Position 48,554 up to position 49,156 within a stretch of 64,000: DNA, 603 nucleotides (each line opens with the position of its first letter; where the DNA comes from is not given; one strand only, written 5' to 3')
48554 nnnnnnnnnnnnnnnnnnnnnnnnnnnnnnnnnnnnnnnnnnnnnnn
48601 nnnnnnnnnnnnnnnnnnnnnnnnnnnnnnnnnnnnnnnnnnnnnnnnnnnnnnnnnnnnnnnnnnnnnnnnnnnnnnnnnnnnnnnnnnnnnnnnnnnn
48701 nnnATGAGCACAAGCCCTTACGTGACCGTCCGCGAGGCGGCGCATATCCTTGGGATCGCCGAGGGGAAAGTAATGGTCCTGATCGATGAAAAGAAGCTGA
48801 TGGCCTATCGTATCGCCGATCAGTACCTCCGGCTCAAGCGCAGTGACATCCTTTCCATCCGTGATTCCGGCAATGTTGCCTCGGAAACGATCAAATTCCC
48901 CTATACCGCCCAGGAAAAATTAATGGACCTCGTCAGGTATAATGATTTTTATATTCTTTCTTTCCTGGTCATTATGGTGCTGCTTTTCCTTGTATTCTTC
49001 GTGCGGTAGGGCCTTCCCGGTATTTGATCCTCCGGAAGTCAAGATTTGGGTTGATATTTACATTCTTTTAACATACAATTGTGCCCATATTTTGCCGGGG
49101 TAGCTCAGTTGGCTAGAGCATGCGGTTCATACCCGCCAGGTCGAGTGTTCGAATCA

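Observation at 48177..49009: Bactofilin fused to a DNA-binding HTH, followed by a paralogous HTH with a membrane anchor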

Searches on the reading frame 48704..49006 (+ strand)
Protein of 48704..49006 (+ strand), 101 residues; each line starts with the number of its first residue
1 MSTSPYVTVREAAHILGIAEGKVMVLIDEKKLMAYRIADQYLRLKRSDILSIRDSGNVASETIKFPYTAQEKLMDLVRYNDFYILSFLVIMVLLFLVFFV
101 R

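Call 3: search_protein_families(library=pfam, proteins=[window:48704-49006:+], max_evalue=1)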
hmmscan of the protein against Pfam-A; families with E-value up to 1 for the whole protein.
window:48704-49006:+ (101 aa): 2 families
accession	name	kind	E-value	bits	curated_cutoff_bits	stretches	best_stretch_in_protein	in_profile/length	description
PF12728.13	HTH_17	-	1.8e-06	28.5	27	1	6-50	1-44/51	Helix-turn-helix domain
PF21531.3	Rv2175c_wHTH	-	0.00069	20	27.1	1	5-36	14-45/57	DNA-binding protein Rv2175c, wHTH domain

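Call 4: search_protein_families(library=ncbifam, proteins=[window:48704-49006:+], max_evalue=1)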
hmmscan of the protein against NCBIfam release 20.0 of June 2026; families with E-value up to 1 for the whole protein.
window:48704-49006:+ (101 aa): 4 families
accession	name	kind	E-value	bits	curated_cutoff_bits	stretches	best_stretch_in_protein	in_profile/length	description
TIGR01764.1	excise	domain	4.9e-06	26.8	28.8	1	6-49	1-43/49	excisionase family DNA-binding protein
NF047737.1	antiphage_MADS1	equivalog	0.063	13.5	80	1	7-49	4-45/49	methylation-associated defense system helix-turn-helix domain-containing protein MAD1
NF040990.2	MamR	equivalog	0.07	13.5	100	1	9-42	46-79/91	magnetosome protein MamR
NF038162.1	RtcB_rel_intein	exception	0.12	10.3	1150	1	10-44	697-732/961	intein-containing RtcB family protein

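Call 17: search_solved_structures(query=window:48704-49006:+, max_evalue=10, show_alignments=2)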
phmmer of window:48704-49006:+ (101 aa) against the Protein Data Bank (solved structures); distinct sequences matched with E-value up to 10: 1.
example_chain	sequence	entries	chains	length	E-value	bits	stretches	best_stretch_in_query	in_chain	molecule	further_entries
4j2n_A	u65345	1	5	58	1.5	12.6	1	5-51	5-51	Gp37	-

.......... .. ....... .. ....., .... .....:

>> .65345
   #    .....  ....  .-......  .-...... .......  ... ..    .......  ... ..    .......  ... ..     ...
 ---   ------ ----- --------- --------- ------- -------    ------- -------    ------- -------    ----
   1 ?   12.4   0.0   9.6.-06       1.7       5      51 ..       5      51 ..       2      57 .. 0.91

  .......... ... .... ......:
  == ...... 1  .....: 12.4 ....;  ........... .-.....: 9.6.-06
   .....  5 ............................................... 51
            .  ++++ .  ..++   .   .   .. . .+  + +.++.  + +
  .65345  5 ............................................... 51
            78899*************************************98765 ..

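Call 20: find_homologous_proteins(query=window:48704-49006:+)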
Query window:48704-49006:+ (101 aa): 48 proteins with E <= 0.001 among 52 candidates.
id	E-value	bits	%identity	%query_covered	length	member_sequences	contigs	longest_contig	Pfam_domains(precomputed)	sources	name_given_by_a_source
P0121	2.2e-56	205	100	100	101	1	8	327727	PF12728.14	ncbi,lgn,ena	-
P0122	2.5e-45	170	81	100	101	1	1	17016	PF12728.14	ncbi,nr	ncbi:MAG: helix-turn-helix domain-containing protein [Candidatus Omnitrophica bacterium]|nr:helix-tu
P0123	9.9e-45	168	79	100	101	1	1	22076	PF12728.14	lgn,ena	-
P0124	2.4e-44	167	81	99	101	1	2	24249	PF12728.14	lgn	-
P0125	2.8e-40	154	73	100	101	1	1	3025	PF12728.14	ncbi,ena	-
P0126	4.7e-40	153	73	99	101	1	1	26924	PF12728.14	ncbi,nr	ncbi:MAG: helix-turn-helix domain-containing protein [Candidatus Omnitrophica bacterium]|nr:helix-tu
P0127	1.3e-39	152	69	100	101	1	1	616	PF12728.14,PF21531.4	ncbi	-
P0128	2.6e-39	151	71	99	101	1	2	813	PF12728.14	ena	-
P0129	3.9e-39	150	66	100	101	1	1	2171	PF12728.14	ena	-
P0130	4.2e-39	150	73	99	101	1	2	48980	PF12728.14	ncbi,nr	ncbi:MAG: helix-turn-helix domain-containing protein [Candidatus Omnitrophica bacterium]|nr:helix-tu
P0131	1.1e-38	149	69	100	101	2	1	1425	PF12728.14,PF21531.4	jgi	jgi:excisionase family DNA binding protein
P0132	1.6e-38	148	70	100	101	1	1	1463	PF12728.14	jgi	jgi:excisionase family DNA binding protein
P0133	2.3e-38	148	67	100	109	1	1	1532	PF12728.14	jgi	jgi:excisionase family DNA binding protein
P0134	3.2e-38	147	68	100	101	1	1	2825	PF12728.14,PF21531.4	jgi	jgi:excisionase family DNA binding protein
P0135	5.4e-38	147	68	100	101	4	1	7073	PF12728.14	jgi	jgi:excisionase family DNA binding protein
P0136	9.7e-38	146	69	98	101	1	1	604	PF12728.14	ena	-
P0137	9.8e-38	146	70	98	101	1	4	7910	PF12728.14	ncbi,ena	-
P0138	1.4e-37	145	70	100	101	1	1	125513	PF12728.14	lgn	-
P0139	1.4e-37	145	73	85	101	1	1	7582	PF12728.14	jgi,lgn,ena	-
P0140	1.9e-37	145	71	100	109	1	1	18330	PF12728.14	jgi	jgi:excisionase family DNA binding protein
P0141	2.1e-37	145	67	100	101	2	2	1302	PF12728.14,PF21531.4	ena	-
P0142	9.6e-37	143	69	86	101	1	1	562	PF12728.14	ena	-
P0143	9.7e-37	143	68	98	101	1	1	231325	PF12728.14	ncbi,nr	ncbi:MAG: helix-turn-helix domain-containing protein [Candidatus Omnitrophica bacterium]|nr:helix-tu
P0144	1.2e-36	142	67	100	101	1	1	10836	PF12728.14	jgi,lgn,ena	-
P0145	1.9e-36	142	69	98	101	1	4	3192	PF12728.14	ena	-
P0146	3.4e-36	141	67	100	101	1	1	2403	PF12728.14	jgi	jgi:excisionase family DNA binding protein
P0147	4.3e-36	141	70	85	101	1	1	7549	PF12728.14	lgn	-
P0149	1.7e-35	139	64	86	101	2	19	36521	PF12728.14,PF21531.4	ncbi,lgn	-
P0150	2.4e-35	138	64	98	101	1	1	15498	PF12728.14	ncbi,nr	ncbi:MAG: excisionase family DNA-binding protein [Candidatus Omnitrophica bacterium]|nr:excisionase 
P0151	3.0e-35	138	64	100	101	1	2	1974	PF12728.14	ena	-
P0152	6.2e-35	137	61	100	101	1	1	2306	PF12728.14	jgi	jgi:excisionase family DNA binding protein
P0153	8.6e-35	136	65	98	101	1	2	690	PF12728.14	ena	-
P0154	8.6e-35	136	65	99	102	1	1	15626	PF12728.14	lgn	-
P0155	5.2e-34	134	64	98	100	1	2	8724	PF12728.14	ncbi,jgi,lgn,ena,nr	ncbi:MAG: helix-turn-helix domain-containing protein [Elusimicrobia bacterium]|nr:helix-turn-helix d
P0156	1.1e-33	133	64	98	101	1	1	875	PF12728.14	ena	-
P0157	1.2e-33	133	59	100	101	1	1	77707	PF12728.14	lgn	-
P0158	1.3e-33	133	63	98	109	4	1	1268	PF12728.14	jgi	jgi:excisionase family DNA binding protein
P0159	1.7e-33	132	64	98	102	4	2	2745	PF12728.14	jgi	jgi:excisionase family DNA binding protein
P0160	1.8e-33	132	60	97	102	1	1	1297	PF12728.14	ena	-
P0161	2.0e-33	132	63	98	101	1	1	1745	PF12728.14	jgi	jgi:excisionase family DNA binding protein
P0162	2.1e-33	132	69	79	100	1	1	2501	PF12728.14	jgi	-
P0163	2.4e-33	132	63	98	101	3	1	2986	PF12728.14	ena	-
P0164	2.9e-33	132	63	98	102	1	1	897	PF12728.14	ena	-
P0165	6.0e-33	131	62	98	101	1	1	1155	PF12728.14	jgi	jgi:excisionase family DNA binding protein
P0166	6.1e-33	131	63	100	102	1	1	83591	PF12728.14,PF21531.4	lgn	-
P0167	1.6e-32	129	62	98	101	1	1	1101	PF12728.14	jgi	jgi:excisionase family DNA binding protein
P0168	1.1e-16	79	70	56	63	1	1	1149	PF12728.14,PF21531.4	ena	-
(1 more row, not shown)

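Call 43: predict_structure(alignment_id=A3)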
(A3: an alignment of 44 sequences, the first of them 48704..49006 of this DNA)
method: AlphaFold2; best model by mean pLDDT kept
length: 101 residues; sequences in the alignment: 44
mean_pLDDT: 75.9   pTM: 0.34
mean pLDDT of the five models: 75.9, 72.5, 70.5, 70.4, 64.0
residues with pLDDT >= 90: 13; 70-90: 56; 50-70: 28; < 50: 4
segments of 3 or more residues with pLDDT < 50: none
pLDDT, mean of each block of 10 residues (from residue 1): 70 86 84 73 67 59 61 79 90 91 55
secondary structure, 60 per line:
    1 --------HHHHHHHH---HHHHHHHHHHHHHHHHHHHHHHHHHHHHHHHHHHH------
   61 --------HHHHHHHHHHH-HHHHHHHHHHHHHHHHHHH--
elements in order: H9-16 H20-54 H69-79 H81-99

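Call 77: fold_search(model_id=the predicted structure, library=pdb)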
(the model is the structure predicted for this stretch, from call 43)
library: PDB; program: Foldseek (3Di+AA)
matches with E <= 10: 185; with E <= 0.001: 0
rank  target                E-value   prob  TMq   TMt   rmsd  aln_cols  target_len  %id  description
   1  3v8j                  1.6e+00  0.84  0.29  0.10   2.0        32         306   28  Crystal structure of Staphylococcus aureus biotin protein ligase (released 2012-12-26)
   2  8eni                  2.1e+00  0.75  0.29  0.09   2.1        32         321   28  Crystal structure of Staphylococcus aureus biotin protein ligase in complex with inhibitor (released 2022-11-30)
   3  5trd_B                2.8e+00  0.25  0.22  0.11   2.0        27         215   33  Structure of RbkR (Riboflavin Kinase) from Thermoplasma acidophilum determined in complex with CTP and its cognate DNA (released 2016-11-23)
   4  3rkx                  3.0e+00  0.63  0.29  0.10   1.7        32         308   31  Structural characterisation of staphylococcus aureus biotin protein ligase (released 2012-04-18)
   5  8jzt_C                3.0e+00  0.47  0.27  0.41   1.8        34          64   26  The sigF and anti-sigma factor complex (released 2024-10-16)
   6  3v7c                  3.2e+00  0.60  0.29  0.09   2.0        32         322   28  Cystal structure of SaBPL in complex with inhibitor (released 2012-04-18)
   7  6ndl                  3.2e+00  0.60  0.28  0.09   2.1        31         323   29  Crystal structure of Staphylococcus aureus biotin protein ligase in complex with a sulfonamide inhibitor (released 2019-12-18)
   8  3hhg_G                3.2e+00  0.10  0.27  0.10  14.8       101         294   13  Structure of CrgA, a LysR-type transcriptional regulator from Neisseria meningitidis. (released 2009-07-07)
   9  6aqq                  3.5e+00  0.54  0.28  0.09   1.7        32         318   31  Crystal structure of Staphylococcus aureus biotin protein ligase in complex with inhibitor (released 2018-02-07)
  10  2m34_MODEL_1_A        3.5e+00  0.23  0.27  0.37   3.4        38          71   24  NMR Structure of the homeodomain transcription factor Gbx1 from Homo sapiens (released 2013-01-23)
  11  8a22_Yc               3.7e+00  0.60  0.31  0.20   0.7        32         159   22  Structure of the mitochondrial ribosome from Polytomella magna (released 2022-11-16)
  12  3rir                  3.7e+00  0.54  0.29  0.09   2.0        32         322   28  Crystal Strucrture of Biotin Protein Ligase from S. aureus (released 2012-04-18)
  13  9yzt_E                3.7e+00  0.47  0.25  0.56   2.1        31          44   22  Isoreticular co-crystal 1 with asymmetrical expanded duplex (31mer) containing insert sequence TAATTAGGCCG and loaded  (released 2026-02-18)
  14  22oz_F                3.7e+00  0.11  0.30  0.20  11.0        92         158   12  Structural insights into HpaR-mediated recognition of hrpX and hrpG in Xanthomonas campestris pv. campestris (released 2026-03-11)
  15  2ao9_E                3.7e+00  0.07  0.24  0.22  12.5        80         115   18  Structural Genomics, The crystal structure of a Phage protein (phBC6A51) from Bacillus cereus ATCC 14579 (released 2005-09-27)
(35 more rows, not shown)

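Call 80: find_homologous_proteins(query=A6, max_evalue=0.001)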
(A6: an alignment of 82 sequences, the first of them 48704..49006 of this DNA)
Query A6 (82 sequences) (101 aa, profile of the alignment): 1429 proteins with E <= 0.001 among 2871 candidates; the best 120 are listed.
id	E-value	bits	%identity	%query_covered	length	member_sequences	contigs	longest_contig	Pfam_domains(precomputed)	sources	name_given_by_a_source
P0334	1.4e-43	165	51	99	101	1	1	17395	PF12728.14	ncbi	-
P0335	1.4e-43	165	56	96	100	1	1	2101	PF12728.14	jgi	jgi:excisionase family DNA binding protein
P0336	2.0e-43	164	53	98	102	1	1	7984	PF12728.14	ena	-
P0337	2.6e-43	164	53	96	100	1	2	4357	PF12728.14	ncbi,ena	-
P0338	3.4e-43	163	57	83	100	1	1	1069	PF12728.14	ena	-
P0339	5.0e-43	163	58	85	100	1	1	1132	PF12728.14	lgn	-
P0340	5.6e-43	163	48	96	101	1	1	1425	PF12728.14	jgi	jgi:excisionase family DNA binding protein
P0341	5.9e-43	163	47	96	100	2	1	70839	PF12728.14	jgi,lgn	-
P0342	5.9e-43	163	54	99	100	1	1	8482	PF12728.14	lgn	-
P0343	6.0e-43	163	53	97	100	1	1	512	PF12728.14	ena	-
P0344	6.1e-43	163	50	99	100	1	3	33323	PF12728.14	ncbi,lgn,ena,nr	ncbi:MAG: helix-turn-helix domain-containing protein [Candidatus Omnitrophica bacterium]|nr:helix-tu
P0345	6.2e-43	163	53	99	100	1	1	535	PF12728.14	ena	-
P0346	7.0e-43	162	49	97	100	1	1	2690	PF12728.14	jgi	jgi:excisionase family DNA binding protein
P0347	7.8e-43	162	54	98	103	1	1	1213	PF12728.14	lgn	-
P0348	8.0e-43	162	48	96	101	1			PF12728.14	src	-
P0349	8.4e-43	162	54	99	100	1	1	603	PF12728.14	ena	-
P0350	9.5e-43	162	49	96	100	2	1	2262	PF12728.14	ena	-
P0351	1.0e-42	162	52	97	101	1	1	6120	PF12728.14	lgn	-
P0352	1.0e-42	162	49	98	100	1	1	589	PF12728.14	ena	-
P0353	1.0e-42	162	53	96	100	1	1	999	PF12728.14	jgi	jgi:excisionase family DNA binding protein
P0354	1.2e-42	162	49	96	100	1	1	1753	PF12728.14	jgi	jgi:excisionase family DNA binding protein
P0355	1.2e-42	162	52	99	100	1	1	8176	PF12728.14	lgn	-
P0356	1.2e-42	162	58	98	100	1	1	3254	PF12728.14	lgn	-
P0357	1.4e-42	162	55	99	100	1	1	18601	PF12728.14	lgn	-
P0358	1.4e-42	161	54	99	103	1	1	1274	PF12728.14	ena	-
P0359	1.5e-42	161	53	96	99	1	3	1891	PF12728.14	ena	-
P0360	1.5e-42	161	52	97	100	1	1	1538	PF12728.14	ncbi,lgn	-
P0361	1.7e-42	161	54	99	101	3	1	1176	PF12728.14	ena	-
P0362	1.8e-42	161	55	97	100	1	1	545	PF12728.14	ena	-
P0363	1.8e-42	161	46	99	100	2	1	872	PF12728.14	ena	-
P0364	1.9e-42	161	49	96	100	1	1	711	PF12728.14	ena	-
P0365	2.1e-42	161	53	99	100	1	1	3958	PF12728.14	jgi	jgi:excisionase family DNA binding protein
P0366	2.1e-42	161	56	99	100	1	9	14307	PF12728.14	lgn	-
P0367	2.1e-42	161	51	96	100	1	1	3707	PF12728.14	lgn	-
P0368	2.2e-42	161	53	99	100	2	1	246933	PF12728.14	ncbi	-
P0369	2.2e-42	161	51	95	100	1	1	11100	PF12728.14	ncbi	-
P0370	2.3e-42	161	51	97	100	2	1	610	PF12728.14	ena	-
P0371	2.3e-42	161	49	85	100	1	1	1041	PF12728.14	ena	-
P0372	2.3e-42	161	48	96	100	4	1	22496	PF12728.14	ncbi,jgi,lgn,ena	-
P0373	2.5e-42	161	48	96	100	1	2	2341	PF12728.14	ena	-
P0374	2.6e-42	161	54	97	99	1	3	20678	PF12728.14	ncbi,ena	-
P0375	2.6e-42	161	51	96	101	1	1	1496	PF12728.14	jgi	-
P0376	2.7e-42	161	49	97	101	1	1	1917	PF12728.14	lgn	-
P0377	2.8e-42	161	50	99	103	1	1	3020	PF12728.14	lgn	-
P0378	2.8e-42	161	51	98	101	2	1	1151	PF12728.14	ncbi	-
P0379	2.9e-42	161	54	95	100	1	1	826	PF12728.14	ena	-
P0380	2.9e-42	161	56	98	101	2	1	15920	PF12728.14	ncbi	-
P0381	2.9e-42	160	58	85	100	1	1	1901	PF12728.14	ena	-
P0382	3.0e-42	160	50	97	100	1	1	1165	PF12728.14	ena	-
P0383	3.2e-42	160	51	97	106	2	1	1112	PF12728.14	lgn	-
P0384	3.2e-42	160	55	85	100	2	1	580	PF12728.14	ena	-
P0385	3.2e-42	160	49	98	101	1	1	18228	PF12728.14,PF21531.4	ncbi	-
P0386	3.3e-42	160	52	97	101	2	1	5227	PF12728.14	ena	-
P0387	3.3e-42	160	53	96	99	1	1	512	PF12728.14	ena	-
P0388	3.4e-42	160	46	98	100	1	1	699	PF12728.14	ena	-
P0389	3.4e-42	160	55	99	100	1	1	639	PF12728.14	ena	-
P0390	3.4e-42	160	54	97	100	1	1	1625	PF12728.14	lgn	-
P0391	3.5e-42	160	49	96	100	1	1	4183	PF12728.14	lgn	-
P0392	3.5e-42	160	48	96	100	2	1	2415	PF12728.14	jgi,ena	-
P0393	3.6e-42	160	48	95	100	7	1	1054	PF12728.14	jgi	jgi:excisionase family DNA binding protein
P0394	3.6e-42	160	52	96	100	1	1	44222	PF12728.14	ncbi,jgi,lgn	-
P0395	3.9e-42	160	52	98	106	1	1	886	PF12728.14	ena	-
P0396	3.9e-42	160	45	98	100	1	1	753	PF12728.14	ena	-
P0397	3.9e-42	160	51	96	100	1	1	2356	PF12728.14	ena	-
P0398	4.0e-42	160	51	99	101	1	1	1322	PF12728.14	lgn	-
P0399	4.1e-42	160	52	86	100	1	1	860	PF12728.14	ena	-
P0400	4.2e-42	160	54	97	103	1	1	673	PF12728.14,PF21531.4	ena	-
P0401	4.3e-42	160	48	96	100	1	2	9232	PF12728.14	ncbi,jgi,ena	jgi:excisionase family DNA binding protein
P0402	4.3e-42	160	50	97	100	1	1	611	PF12728.14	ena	-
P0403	4.4e-42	160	51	99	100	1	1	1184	PF12728.14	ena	-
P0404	4.5e-42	160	49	98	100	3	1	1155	PF12728.14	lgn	-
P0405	4.6e-42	160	53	98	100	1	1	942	PF12728.14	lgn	-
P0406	4.7e-42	160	51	96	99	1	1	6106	PF12728.14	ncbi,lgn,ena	ncbi:MAG: helix-turn-helix domain-containing protein [Candidatus Omnitrophota bacterium]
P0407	4.8e-42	160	54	99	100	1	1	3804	PF12728.14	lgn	-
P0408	4.8e-42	160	49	99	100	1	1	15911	PF12728.14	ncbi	-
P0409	4.9e-42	160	57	96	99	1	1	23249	PF12728.14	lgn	-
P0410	4.9e-42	160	50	95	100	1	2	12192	PF12728.14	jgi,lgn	-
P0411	4.9e-42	160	55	99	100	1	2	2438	PF12728.14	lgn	-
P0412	5.1e-42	160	48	96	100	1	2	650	PF12728.14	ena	-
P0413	5.2e-42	160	49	96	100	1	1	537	PF12728.14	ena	-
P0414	5.3e-42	160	57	96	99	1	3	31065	PF12728.14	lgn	-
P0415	5.3e-42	160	52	95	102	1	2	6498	PF12728.14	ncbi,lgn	-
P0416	5.6e-42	160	47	95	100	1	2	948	PF12728.14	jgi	jgi:excisionase family DNA binding protein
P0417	5.6e-42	160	55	85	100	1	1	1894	PF12728.14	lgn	-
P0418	5.7e-42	160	53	97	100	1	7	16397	PF12728.14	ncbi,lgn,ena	-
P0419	5.9e-42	160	51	80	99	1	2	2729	PF12728.14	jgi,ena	-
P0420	6.0e-42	160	53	82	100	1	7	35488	PF12728.14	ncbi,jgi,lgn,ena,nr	ncbi:MAG TPA: helix-turn-helix domain-containing protein [Candidatus Omnitrophota bacterium]|nr:heli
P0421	6.0e-42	160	49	97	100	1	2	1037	PF12728.14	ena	-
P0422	6.0e-42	159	56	72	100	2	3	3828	PF12728.14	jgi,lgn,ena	jgi:excisionase family DNA binding protein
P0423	6.1e-42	159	47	98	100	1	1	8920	PF12728.14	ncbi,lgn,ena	-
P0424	6.2e-42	159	52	97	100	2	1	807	PF12728.14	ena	-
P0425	6.2e-42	159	54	96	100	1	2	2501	PF12728.14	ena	-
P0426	6.3e-42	159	53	98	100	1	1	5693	PF12728.14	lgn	-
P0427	6.5e-42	159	52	99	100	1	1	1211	PF12728.14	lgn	-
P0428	6.7e-42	159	53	98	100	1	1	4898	PF12728.14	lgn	-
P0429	6.7e-42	159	48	97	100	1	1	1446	PF12728.14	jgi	jgi:excisionase family DNA binding protein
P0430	6.9e-42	159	45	97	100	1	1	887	PF12728.14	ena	-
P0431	6.9e-42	159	49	96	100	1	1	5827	PF12728.14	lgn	-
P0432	6.9e-42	159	47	98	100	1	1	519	PF12728.14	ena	-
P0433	7.0e-42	159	52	97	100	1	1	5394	PF12728.14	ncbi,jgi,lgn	-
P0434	7.0e-42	159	51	99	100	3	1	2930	PF12728.14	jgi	jgi:excisionase family DNA binding protein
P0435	7.0e-42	159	54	99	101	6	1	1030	PF12728.14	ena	-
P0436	7.1e-42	159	51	99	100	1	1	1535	PF12728.14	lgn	-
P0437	7.1e-42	159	58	99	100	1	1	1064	PF12728.14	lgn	-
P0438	7.1e-42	159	50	99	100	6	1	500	PF12728.14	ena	-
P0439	7.3e-42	159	52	95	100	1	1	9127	PF12728.14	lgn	-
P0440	7.5e-42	159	46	99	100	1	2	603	PF12728.14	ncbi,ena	-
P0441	7.6e-42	159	48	96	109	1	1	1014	PF12728.14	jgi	jgi:excisionase family DNA binding protein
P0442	7.6e-42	159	51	97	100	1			PF12728.14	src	-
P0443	7.8e-42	159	49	98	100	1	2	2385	PF12728.14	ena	-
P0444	7.8e-42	159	55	98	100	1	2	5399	PF12728.14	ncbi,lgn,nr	ncbi:MAG: helix-turn-helix domain-containing protein [Candidatus Omnitrophica bacterium]|nr:helix-tu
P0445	7.8e-42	159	52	96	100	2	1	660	PF12728.14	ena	-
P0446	8.0e-42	159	47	96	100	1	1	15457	PF12728.14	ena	-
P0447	8.0e-42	159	53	95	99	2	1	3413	PF12728.14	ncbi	-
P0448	8.1e-42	159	48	99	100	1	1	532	PF12728.14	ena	-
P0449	8.3e-42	159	52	97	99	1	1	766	PF12728.14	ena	-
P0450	8.3e-42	159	62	85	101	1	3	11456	PF12728.14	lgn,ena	-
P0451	8.5e-42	159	52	97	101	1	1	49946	PF12728.14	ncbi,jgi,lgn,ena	-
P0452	8.5e-42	159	51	98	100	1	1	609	PF12728.14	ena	-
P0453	8.6e-42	159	52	99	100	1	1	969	PF12728.14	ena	-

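Call 81: find_encoding_contigs(protein=P0368, flank=3000, max_places=1)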
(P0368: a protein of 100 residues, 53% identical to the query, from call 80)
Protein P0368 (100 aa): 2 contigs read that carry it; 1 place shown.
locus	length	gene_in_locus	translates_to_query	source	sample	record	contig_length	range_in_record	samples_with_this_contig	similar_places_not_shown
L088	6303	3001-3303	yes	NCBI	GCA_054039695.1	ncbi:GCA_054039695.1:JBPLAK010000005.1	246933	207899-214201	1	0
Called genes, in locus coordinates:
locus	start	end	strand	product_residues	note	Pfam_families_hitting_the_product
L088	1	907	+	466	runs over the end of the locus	PF22694:CtpB_N-like (weak), PF00595:PDZ, PF13180:PDZ_2 (weak), PF17820:PDZ_6, PF03572:Peptidase_S41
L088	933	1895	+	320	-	PF00814:TsaD, PF22521:HypF_C_2 (weak)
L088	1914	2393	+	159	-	PF02308:MgtC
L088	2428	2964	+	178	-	PF04519:Bactofilin, PF12728:HTH_17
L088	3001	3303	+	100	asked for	PF12728:HTH_17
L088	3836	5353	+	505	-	PF02511:Thy1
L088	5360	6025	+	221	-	PF02677:QueH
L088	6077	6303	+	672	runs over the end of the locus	PF02836:Glyco_hydro_2_C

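Call 82: find_encoding_contigs(protein=P0341, flank=3000, max_places=1)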
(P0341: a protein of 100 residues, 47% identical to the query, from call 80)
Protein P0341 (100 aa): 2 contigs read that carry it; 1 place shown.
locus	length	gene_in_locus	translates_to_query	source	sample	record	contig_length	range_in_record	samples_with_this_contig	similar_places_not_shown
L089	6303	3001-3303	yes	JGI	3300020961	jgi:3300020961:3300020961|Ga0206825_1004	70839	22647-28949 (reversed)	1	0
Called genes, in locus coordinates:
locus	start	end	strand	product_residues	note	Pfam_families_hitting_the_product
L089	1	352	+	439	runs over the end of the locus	PF22694:CtpB_N-like, PF00595:PDZ, PF13180:PDZ_2, PF17820:PDZ_6, PF03572:Peptidase_S41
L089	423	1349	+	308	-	PF04748:Polysacc_deac_2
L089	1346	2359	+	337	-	PF00814:TsaD, PF22521:HypF_C_2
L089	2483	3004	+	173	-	PF04519:Bactofilin, PF12728:HTH_17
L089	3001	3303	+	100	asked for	PF12728:HTH_17 (weak)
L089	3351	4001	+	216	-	PF13102:Phage_int_SAM_5 (weak)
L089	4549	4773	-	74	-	-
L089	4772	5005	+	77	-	-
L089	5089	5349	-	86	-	-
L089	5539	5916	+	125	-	PF20125:DUF6515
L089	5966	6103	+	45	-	-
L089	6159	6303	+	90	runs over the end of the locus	-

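Call 84: search_protein_families(library=padloc, proteins=[window:48704-49006:+], max_evalue=0.01)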
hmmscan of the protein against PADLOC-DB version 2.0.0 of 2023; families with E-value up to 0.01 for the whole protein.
window:48704-49006:+ (101 aa): 0 families
